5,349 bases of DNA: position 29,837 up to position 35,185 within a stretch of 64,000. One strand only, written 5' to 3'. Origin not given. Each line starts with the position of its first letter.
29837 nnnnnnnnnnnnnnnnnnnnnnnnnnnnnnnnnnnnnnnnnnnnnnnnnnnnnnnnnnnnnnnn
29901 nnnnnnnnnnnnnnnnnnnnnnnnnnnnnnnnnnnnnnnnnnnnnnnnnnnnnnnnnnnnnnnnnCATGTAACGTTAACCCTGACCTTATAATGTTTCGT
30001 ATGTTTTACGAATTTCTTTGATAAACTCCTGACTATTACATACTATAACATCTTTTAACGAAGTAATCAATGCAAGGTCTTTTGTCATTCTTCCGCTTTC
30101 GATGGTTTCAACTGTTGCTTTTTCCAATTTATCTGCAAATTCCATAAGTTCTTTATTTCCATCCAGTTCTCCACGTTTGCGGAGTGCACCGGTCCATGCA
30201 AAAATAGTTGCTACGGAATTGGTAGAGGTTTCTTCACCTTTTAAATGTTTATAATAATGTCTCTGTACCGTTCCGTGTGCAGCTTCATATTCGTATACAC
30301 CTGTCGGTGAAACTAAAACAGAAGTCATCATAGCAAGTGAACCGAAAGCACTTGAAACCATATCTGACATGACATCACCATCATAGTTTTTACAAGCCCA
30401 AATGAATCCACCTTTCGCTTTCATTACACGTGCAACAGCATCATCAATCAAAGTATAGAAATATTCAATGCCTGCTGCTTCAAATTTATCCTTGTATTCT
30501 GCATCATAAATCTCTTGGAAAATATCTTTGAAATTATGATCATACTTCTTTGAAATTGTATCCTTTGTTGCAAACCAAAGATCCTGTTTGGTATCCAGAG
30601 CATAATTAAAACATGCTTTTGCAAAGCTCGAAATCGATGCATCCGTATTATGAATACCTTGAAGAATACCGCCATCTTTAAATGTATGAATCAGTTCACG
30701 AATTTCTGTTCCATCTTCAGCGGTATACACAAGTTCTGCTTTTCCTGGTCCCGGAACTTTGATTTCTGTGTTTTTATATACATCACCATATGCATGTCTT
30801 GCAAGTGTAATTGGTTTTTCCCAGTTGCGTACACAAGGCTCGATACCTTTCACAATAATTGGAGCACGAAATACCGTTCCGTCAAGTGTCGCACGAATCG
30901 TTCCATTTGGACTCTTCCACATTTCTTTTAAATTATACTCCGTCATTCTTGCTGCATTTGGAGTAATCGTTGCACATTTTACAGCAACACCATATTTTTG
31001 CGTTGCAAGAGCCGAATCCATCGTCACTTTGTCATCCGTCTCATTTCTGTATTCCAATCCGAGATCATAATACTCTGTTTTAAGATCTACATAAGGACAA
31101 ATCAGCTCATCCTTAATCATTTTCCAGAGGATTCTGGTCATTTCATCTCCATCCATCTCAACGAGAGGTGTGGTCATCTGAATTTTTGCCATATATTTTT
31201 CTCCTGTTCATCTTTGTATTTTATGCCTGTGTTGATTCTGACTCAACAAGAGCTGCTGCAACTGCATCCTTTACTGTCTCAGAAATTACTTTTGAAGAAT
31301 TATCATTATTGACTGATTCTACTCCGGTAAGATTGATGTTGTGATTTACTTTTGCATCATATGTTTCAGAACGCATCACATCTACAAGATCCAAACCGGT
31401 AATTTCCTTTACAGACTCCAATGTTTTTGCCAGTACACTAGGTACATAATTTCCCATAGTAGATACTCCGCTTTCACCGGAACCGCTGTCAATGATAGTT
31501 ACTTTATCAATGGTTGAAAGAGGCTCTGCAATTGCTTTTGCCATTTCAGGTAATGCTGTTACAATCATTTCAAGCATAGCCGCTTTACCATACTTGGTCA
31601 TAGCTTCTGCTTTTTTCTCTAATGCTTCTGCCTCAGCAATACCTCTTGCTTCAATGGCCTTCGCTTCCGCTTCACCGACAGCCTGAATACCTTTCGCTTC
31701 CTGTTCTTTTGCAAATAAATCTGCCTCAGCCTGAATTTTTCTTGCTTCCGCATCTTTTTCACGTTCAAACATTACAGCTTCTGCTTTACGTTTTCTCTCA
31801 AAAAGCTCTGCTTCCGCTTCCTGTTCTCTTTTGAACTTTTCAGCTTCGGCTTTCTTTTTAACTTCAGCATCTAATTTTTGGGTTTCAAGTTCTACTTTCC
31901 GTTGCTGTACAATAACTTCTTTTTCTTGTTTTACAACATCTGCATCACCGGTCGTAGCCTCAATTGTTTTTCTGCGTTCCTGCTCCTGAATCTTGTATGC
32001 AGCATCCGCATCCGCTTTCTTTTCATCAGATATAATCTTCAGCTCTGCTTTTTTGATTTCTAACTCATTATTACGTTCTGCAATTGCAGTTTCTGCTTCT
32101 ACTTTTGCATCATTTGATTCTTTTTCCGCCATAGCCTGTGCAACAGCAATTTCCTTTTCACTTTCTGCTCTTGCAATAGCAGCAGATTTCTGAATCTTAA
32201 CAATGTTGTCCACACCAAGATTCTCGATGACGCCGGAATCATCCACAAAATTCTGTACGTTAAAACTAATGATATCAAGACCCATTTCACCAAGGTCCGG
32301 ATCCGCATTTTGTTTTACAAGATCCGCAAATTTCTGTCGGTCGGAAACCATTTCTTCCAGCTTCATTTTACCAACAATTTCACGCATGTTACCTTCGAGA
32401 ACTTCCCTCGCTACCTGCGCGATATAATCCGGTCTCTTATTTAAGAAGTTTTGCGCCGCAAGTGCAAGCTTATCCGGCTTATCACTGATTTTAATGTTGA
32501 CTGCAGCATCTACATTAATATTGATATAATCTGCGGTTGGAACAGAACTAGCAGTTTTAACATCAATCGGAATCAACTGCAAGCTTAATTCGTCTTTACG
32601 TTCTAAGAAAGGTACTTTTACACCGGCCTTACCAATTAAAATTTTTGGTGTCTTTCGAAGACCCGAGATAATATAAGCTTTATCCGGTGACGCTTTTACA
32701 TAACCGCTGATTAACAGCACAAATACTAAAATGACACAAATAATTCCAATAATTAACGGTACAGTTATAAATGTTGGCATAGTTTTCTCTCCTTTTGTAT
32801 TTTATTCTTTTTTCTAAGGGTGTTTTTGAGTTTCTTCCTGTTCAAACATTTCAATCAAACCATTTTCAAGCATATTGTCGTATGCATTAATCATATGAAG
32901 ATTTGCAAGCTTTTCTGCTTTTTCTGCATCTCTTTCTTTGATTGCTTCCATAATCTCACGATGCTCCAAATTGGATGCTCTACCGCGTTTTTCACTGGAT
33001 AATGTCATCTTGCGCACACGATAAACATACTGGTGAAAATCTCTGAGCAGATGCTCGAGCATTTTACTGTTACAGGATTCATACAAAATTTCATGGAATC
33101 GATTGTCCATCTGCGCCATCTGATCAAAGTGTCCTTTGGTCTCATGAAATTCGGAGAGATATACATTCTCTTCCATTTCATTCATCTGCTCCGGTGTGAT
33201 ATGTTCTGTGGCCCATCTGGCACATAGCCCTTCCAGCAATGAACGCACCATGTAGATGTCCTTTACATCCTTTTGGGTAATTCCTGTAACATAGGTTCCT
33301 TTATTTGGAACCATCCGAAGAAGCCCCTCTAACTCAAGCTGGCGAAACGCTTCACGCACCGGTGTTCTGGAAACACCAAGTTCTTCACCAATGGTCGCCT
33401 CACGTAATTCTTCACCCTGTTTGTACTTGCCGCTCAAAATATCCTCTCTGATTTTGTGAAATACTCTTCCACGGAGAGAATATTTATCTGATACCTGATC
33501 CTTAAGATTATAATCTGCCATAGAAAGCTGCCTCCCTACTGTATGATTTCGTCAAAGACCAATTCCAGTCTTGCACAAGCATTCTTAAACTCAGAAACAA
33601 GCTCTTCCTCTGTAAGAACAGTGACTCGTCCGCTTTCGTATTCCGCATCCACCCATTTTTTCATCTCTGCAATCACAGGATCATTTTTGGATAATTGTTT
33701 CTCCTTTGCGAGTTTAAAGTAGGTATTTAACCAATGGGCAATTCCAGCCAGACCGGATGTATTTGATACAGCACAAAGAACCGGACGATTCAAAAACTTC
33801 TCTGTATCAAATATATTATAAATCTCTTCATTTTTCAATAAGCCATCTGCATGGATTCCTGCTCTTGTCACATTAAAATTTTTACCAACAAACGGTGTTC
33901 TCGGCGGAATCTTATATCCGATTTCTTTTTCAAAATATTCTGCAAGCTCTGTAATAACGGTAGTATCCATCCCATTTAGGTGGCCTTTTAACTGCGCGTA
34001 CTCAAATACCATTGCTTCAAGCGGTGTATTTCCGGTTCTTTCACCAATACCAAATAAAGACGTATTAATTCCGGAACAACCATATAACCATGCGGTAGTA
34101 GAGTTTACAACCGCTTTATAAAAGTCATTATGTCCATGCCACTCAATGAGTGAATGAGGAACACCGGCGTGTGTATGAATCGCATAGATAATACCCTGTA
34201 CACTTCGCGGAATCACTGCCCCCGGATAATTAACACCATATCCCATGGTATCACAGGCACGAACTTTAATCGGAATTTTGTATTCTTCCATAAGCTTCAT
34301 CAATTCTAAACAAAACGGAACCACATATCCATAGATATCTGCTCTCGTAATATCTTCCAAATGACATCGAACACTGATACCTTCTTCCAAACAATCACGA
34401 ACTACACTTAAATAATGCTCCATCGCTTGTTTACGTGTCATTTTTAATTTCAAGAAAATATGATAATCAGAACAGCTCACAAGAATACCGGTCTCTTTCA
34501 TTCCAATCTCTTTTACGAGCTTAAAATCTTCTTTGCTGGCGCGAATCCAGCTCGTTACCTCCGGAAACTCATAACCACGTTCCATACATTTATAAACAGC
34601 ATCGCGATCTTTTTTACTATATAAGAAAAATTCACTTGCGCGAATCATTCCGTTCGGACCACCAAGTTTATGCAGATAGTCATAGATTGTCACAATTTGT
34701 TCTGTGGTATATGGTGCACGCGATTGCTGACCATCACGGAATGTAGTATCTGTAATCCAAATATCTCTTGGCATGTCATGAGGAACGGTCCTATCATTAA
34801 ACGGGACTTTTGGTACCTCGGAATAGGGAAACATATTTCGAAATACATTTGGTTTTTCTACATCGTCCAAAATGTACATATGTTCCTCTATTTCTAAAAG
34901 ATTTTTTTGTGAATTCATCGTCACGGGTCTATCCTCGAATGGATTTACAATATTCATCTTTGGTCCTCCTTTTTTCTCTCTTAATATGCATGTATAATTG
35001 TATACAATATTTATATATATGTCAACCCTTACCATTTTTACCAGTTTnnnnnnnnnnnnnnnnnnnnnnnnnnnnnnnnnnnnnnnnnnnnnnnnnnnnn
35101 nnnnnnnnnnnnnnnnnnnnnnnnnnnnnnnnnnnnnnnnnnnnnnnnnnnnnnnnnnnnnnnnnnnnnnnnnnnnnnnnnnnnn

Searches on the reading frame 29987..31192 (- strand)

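Call 8: search_protein_families(library=pfam, proteins=[window:29987-31192:-], max_evalue=0.001)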
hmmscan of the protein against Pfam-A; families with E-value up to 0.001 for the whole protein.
window:29987-31192:- (401 aa): 1 family
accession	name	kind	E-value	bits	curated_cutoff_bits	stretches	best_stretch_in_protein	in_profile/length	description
PF00180.25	Iso_dh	-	4.2e-52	178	27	1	8-392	4-346/348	Isocitrate/isopropylmalate dehydrogenase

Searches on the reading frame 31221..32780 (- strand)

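Call 8: search_protein_families(library=pfam, proteins=[window:31221-32780:-], max_evalue=0.001)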
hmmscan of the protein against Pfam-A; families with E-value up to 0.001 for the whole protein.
window:31221-32780:- (519 aa): 2 families
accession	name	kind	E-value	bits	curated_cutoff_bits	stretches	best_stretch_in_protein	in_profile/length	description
PF01145.31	Band_7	-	5.8e-25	88.8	23.6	1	52-209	23-176/176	SPFH domain / Band 7 family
PF15975.10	Flot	-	2.9e-06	27.8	27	1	372-445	12-93/124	Flotillin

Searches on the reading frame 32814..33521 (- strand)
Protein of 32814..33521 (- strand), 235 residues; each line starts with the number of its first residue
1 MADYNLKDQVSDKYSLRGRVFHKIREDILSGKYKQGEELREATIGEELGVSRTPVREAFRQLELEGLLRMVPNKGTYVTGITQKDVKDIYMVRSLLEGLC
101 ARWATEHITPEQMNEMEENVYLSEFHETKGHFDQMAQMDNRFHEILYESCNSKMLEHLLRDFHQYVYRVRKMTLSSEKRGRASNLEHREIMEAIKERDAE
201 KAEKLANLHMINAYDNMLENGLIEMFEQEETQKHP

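Call 8: search_protein_families(library=pfam, proteins=[window:32814-33521:-], max_evalue=0.001)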
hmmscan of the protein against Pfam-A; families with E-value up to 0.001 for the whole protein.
window:32814-33521:- (235 aa): 2 families
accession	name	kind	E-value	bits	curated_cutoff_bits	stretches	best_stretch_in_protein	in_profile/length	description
PF07729.17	FCD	-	1.2e-28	100.5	24.3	1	88-210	1-123/125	FCD domain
PF00392.27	GntR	-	1.1e-18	67.1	27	1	18-78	3-64/64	Bacterial regulatory proteins, gntR family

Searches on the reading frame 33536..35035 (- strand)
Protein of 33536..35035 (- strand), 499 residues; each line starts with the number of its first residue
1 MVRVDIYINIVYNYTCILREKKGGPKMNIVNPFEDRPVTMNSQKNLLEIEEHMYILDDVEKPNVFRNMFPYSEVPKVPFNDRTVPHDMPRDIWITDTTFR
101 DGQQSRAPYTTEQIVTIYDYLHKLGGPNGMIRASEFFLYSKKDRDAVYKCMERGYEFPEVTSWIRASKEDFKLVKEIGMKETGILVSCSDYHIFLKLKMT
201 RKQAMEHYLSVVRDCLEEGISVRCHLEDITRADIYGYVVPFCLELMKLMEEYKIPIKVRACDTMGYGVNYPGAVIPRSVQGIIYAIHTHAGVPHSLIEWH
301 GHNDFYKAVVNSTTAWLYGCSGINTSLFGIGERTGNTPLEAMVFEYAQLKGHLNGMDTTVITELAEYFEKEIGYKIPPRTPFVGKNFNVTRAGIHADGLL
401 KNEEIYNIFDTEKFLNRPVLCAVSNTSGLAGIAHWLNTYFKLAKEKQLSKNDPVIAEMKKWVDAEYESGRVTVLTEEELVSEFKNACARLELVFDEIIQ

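Call 8: search_protein_families(library=pfam, proteins=[window:33536-35035:-], max_evalue=0.001)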
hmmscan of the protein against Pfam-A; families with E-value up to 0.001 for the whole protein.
window:33536-35035:- (499 aa): 2 families
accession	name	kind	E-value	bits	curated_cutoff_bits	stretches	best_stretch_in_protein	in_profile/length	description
PF00682.25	HMGL-like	-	3.7e-34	118.7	29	1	93-366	3-258/260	HMGL-like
PF22617.1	HCS_D2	-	8.6e-05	23.3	27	1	383-450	2-69/82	Homocitrate synthase post-HMGL domain-like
